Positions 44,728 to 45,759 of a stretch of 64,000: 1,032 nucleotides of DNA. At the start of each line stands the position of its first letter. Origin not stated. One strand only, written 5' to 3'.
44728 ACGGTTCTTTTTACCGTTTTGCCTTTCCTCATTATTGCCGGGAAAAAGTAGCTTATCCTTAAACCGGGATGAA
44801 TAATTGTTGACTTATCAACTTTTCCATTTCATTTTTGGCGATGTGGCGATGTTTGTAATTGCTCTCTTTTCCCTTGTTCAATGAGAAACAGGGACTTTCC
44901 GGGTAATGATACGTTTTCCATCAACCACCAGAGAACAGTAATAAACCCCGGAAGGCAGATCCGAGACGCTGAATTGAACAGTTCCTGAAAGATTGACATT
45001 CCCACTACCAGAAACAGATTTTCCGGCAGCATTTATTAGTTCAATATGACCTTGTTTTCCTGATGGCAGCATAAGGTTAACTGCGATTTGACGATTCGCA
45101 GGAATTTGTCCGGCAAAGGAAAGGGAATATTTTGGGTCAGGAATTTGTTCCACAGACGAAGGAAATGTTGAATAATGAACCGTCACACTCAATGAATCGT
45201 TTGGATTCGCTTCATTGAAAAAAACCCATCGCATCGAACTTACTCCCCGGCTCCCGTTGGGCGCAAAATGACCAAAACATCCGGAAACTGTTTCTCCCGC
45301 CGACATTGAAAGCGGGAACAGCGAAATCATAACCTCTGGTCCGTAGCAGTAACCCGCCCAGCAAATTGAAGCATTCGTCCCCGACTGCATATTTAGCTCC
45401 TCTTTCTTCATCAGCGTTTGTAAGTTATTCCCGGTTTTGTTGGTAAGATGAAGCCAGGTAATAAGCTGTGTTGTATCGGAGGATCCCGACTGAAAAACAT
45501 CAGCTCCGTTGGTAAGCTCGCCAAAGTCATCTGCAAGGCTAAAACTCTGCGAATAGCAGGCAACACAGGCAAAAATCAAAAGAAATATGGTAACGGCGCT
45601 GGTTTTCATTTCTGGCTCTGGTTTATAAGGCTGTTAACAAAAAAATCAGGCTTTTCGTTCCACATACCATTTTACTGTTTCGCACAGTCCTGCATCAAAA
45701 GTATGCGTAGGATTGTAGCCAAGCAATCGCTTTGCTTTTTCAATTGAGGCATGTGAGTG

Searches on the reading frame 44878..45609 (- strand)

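Call 58: search_protein_families(library=pfam, proteins=[window:44878-45609:-], max_evalue=0.00001)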
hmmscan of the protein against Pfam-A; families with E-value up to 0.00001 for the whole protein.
window:44878-45609:- (243 aa): 1 family
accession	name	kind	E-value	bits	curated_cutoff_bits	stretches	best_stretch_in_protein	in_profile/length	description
PF18962.6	Por_Secre_tail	-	1.6e-06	28.7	27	1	170-239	5-73/75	Secretion system C-terminal sorting domain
